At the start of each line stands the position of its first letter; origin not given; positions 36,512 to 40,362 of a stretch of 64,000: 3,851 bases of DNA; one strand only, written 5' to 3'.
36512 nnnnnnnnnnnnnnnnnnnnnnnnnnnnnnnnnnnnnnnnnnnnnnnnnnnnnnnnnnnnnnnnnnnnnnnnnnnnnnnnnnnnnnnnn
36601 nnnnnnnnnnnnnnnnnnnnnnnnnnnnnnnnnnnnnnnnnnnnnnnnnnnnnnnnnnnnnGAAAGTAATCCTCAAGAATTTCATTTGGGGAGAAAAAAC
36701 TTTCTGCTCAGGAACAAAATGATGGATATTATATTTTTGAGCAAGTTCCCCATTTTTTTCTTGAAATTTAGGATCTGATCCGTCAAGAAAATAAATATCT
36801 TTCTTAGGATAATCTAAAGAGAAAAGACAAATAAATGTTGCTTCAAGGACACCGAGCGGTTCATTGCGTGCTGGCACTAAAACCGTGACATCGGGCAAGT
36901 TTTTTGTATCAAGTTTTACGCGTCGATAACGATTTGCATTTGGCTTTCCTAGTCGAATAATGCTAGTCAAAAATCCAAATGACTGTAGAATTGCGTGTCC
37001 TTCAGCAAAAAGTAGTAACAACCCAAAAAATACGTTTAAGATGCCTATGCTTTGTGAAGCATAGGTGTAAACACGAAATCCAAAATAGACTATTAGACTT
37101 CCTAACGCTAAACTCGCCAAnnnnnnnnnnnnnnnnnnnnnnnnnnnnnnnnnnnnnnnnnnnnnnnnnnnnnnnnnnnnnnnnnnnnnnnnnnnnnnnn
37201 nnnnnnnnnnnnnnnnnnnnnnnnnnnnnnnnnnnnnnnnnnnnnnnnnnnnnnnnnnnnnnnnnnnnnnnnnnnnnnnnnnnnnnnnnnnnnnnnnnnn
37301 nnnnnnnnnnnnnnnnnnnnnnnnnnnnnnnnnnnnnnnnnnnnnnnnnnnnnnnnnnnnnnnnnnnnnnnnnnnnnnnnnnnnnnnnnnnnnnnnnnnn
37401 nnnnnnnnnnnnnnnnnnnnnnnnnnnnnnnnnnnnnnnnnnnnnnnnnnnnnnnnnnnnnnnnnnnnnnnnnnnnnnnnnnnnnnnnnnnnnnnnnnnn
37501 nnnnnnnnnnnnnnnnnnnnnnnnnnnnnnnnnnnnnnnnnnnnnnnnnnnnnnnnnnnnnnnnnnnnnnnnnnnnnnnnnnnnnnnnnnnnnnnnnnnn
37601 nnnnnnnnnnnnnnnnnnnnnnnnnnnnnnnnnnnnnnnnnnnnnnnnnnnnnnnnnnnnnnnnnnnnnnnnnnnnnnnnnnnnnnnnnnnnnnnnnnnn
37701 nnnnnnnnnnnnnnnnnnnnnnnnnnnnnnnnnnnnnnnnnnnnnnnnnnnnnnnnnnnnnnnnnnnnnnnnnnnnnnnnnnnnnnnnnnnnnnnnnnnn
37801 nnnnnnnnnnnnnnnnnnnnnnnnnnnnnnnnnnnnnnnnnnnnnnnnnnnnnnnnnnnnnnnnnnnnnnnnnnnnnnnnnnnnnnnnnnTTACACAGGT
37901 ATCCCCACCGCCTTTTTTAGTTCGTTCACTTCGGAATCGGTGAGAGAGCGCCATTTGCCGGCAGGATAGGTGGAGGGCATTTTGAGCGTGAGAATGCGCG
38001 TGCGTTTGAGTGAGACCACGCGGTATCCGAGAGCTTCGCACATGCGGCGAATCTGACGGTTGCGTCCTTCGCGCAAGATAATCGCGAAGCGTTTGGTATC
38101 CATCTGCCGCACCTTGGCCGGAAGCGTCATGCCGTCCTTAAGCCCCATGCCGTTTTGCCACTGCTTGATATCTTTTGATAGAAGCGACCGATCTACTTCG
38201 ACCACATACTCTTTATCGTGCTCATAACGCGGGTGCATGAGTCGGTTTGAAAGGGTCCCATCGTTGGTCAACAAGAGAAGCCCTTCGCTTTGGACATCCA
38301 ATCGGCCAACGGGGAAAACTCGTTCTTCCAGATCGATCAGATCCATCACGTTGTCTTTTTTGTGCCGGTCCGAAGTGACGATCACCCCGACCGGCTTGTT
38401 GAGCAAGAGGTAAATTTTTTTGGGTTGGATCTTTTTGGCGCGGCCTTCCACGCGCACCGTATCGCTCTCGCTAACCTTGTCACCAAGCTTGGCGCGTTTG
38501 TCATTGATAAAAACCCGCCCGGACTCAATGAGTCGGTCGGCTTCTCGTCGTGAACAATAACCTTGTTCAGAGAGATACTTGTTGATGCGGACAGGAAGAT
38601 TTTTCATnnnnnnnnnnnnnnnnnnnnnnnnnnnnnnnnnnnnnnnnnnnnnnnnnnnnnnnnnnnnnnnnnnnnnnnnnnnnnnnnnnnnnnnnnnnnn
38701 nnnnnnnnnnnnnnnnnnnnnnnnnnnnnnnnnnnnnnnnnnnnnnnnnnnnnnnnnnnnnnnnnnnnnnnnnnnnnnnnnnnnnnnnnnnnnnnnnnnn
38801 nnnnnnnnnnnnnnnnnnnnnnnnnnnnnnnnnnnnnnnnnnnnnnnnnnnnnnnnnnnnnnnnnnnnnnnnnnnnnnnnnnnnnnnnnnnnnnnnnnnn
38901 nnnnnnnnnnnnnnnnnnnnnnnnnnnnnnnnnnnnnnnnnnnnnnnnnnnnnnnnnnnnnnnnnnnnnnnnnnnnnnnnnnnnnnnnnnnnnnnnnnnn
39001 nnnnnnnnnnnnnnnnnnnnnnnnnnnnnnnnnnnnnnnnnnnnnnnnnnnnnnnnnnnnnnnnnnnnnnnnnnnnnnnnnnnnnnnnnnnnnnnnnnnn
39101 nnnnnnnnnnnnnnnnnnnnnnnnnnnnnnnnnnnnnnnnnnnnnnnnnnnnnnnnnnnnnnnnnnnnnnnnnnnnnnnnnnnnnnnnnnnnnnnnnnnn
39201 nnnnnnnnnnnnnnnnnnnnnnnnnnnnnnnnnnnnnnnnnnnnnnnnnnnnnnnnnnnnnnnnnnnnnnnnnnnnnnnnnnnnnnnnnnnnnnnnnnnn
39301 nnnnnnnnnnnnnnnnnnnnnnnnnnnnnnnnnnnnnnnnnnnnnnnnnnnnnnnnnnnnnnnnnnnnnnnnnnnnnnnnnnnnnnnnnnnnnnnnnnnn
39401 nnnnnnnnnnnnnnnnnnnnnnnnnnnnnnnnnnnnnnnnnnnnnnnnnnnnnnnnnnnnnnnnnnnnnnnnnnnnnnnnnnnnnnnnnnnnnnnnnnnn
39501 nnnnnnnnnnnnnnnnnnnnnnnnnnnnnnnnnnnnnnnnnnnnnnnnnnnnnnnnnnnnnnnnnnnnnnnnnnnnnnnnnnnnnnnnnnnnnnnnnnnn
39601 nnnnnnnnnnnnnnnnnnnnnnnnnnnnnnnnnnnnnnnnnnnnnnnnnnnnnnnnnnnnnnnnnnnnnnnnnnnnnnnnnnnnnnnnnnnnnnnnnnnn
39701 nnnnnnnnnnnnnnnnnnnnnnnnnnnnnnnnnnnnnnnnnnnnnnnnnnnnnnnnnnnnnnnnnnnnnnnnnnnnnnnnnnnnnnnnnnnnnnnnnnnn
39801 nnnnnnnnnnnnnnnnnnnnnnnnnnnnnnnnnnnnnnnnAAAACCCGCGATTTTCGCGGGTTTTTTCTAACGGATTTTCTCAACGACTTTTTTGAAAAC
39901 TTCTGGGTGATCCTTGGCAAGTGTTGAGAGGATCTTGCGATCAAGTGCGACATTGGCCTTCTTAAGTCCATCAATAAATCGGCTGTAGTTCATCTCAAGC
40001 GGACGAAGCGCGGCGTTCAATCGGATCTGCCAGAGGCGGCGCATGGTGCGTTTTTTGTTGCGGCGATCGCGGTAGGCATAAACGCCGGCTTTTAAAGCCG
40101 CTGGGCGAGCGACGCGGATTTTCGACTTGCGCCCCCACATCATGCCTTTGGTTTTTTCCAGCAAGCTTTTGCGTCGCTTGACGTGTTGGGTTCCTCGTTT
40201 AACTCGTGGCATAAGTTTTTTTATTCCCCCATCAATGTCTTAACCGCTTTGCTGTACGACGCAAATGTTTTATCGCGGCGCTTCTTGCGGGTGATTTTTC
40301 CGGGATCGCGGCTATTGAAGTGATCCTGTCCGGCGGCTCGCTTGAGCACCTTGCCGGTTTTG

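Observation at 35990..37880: AT-rich island next to tRNA-Asp carrying two gene remnants joined at an A6 homopolymer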

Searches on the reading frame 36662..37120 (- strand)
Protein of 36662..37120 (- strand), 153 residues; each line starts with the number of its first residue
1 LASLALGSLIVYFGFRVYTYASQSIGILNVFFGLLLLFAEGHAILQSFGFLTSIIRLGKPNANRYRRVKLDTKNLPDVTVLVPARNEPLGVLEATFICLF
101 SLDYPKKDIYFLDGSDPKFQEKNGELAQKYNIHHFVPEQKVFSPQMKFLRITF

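Call 7: search_protein_families(library=pfam, proteins=[window:36662-37120:-], max_evalue=0.1)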
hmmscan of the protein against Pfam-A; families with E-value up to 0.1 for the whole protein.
window:36662-37120:- (153 aa): 0 families

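Call 8: search_protein_families(library=ncbifam, proteins=[window:36662-37120:-], max_evalue=0.1)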
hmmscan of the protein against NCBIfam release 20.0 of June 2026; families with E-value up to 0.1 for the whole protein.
window:36662-37120:- (153 aa): 5 families
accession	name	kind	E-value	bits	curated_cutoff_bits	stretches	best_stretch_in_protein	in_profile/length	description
TIGR03030.1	CelA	equivalog_domain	1.8e-12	46.1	699.1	1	12-131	71-190/714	UDP-forming cellulose synthase catalytic subunit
NF008558.0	PRK11498.1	equivalog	7.5e-09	34.1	992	1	18-130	218-330/872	UDP-forming cellulose synthase catalytic subunit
TIGR03937.1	PgaC_IcaA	equivalog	0.00075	18.6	422.3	1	64-135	33-104/407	poly-beta-1,6-N-acetyl-D-glucosamine synthase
TIGR03965.1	mycofact_glyco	equivalog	0.018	13.9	280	1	70-122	68-122/467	mycofactocin biosynthesis glycosyltransferase MftF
TIGR03469.1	HpnB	hypoth_equivalog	0.045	12.8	379.25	1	71-107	39-74/386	hopene-associated glycosyltransferase HpnB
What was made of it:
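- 36704..37129 (-): 5' remnant of a cellulose-synthase-like family-2 glycosyltransferase gene, equivalent to residues ~9-150 of 512-513. It holds two hydrophobic helices, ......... and the first Asp box FLDGSD. The DxD, TED and QxxRW motifs are deleted. TIGR03030 positions 71-190 of 714 (call 8).
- Closest known: BcsA/CelA-type processive family-2 glycosyltransferase. Same: The N-terminal transmembrane pair and the start of the GT-A domain match CelA model positions 71-190 (call 8).
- Checked: 36659-37120 (-) matches TIGR03030 CelA over model positions 71-190 of 714 (E 1.8e-12; call 8).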

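Call 16: find_homologous_proteins(query=window:36662-37120:-, max_evalue=0.001)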
Query window:36662-37120:- (153 aa): 1 proteins with E <= 0.001 among 20 candidates.
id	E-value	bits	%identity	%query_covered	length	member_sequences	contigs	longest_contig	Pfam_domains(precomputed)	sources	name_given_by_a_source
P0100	7.2e-62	226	99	67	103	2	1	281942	-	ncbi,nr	ncbi:hypothetical protein HZA85_02635 [Candidatus Uhrbacteria bacterium]|nr:hypothetical protein [Ca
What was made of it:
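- Tried and rejected: It returned only the fragment's own record (call 16).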

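Call 27: search_protein_families(library=phrogs, proteins=[window:36662-37120:-], max_evalue=1)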
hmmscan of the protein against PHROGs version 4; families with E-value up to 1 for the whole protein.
window:36662-37120:- (153 aa): 1 family
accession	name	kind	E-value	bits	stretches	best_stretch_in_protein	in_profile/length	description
phrog_30838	-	unknown function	1.1e-05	25.2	1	19-113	78-173/449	-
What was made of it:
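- On tRNA-targeted integrative island: None hits a recombinase family (calls 7, 8, 27).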

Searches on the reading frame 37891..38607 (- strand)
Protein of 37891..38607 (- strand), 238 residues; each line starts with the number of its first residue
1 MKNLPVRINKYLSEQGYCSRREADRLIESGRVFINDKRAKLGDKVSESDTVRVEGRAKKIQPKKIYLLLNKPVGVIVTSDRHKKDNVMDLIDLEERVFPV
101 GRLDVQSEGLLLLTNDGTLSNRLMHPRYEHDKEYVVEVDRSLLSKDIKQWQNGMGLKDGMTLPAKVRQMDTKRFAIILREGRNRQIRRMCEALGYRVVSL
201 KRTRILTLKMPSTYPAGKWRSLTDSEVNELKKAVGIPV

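Call 12: find_encoding_contigs(protein=window:37891-38607:-, flank=10000, max_places=10)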
Protein window:37891-38607:- (238 aa): 1 contig read that carries it; 1 place shown.
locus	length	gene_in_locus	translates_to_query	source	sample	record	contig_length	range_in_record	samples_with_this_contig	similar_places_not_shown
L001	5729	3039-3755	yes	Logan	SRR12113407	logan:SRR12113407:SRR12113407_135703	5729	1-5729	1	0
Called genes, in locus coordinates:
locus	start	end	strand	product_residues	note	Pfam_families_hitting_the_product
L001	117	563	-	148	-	PF01668:SmpB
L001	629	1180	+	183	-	PF05198:IF3_N, PF00707:IF3_C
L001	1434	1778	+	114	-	PF00453:Ribosomal_L20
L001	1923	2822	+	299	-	-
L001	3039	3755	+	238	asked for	PF01479:S4, PF00849:PseudoU_synth_2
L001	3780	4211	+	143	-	-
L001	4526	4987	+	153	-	-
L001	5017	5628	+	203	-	PF00483:NTP_transferase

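Call 31: find_related_loci(query=window:37891-38607:-, collection=genome_contigs, flank=10000)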
Query window:37891-38607:- (238 aa) in genome_contigs; peptide patterns used: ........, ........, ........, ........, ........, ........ (x = any residue, [..] = any of these).
262 stretches matched a pattern; 30 encode a relative of the query (tblastn E <= 1e-3); 30 distinct loci.
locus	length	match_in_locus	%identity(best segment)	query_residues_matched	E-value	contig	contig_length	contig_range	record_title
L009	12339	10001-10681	56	4-231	3e-80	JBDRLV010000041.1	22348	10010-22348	MAG: Patescibacteria group bacterium isolate MEGAHIT-group-1.799 k141_7401560, whole genome shotgun sequence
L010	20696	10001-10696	49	1-232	2e-69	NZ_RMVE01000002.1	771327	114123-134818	Nonlabens xiamenensis strain 1Q3 NODE_2_length_771327_cov_187.177, whole genome shotgun sequence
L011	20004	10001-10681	49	6-232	1e-67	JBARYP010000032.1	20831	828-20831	MAG: Nonlabens sp. isolate MFD12159_ilm_asm_bin24 k127_222620, whole genome shotgun sequence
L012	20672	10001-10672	49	7-230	5e-67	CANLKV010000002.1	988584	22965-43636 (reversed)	uncultured Nonlabens sp. isolate 105-3Z.fasta genome assembly, contig: NODE_2, whole genome shotgun sequence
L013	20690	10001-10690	48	3-232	3e-67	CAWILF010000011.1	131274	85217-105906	MAG: uncultured Flavobacteriaceae bacterium isolate MFD03250.bin.3.131 genome assembly, contig: contig_20727, whole geno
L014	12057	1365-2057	49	2-232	5e-67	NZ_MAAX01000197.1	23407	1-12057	Nonlabens dokdonensis isolate 35_9_T64 BD02T64_scaffold_1803, whole genome shotgun sequence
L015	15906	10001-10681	49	6-232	9e-67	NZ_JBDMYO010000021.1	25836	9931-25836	MAG: Nonlabens sp. isolate NSW3.bin.30 k97_143555, whole genome shotgun sequence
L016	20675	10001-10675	50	6-230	1e-66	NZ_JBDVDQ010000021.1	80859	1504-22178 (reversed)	MAG: Nonlabens sp. isolate CB.54.F.C2_137_65 CB_54_F_C2_137_65_000000000021, whole genome shotgun sequence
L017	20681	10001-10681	49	6-232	2e-66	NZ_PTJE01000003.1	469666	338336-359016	Nonlabens xylanidelens strain DSM 16809 LY01DRAFT_scaffold00003.3, whole genome shotgun sequence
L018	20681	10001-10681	49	6-232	4e-66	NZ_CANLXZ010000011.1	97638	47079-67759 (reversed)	Uncultured Nonlabens sp. isolate 3-981.fasta NODE_11, whole genome shotgun sequence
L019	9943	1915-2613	48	6-238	2e-65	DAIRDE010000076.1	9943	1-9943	MAG TPA_asm: Nonlabens sp. isolate CTOTU7307 NODE_9590_length_9943_cov_50.519316, whole genome shotgun sequence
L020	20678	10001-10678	49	7-232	1e-65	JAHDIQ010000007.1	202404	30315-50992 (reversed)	MAG: Nonlabens sp. isolate MAG-97 RZ_147, whole genome shotgun sequence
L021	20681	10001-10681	47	6-232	2e-65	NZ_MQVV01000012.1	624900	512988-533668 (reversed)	Nonlabens tegetincola strain JCM 12886 ctg7180000000046, whole genome shotgun sequence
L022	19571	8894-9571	48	7-232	9e-65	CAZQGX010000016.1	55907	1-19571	MAG TPA_asm: uncultured Flavobacteriaceae bacterium isolate binchicken_co405_11 genome assembly, contig: NODE_761_length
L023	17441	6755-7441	47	2-230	3e-64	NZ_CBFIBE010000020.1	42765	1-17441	MAG: Nonlabens sp. isolate Co_bin_462_indstr Co_bin_462_indstr_c20, whole genome shotgun sequence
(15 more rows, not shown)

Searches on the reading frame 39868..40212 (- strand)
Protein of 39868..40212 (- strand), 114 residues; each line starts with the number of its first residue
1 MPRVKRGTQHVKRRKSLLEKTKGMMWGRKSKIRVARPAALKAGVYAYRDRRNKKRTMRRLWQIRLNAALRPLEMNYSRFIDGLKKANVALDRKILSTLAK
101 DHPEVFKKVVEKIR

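Call 46: find_encoding_contigs(protein=window:39868-40212:-, flank=10000, max_places=10)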
Protein window:39868-40212:- (114 aa): 1 contig read that carries it; 1 place shown.
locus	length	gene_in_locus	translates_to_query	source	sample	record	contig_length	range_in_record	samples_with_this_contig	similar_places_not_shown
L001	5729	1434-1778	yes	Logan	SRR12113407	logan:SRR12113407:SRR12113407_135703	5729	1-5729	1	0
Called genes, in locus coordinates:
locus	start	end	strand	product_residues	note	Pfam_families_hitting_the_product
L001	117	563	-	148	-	PF01668:SmpB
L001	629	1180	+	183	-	PF05198:IF3_N, PF00707:IF3_C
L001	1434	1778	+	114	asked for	PF00453:Ribosomal_L20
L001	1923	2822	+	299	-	-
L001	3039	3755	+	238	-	PF01479:S4, PF00849:PseudoU_synth_2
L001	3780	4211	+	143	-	-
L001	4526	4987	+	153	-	-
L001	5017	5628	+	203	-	PF00483:NTP_transferase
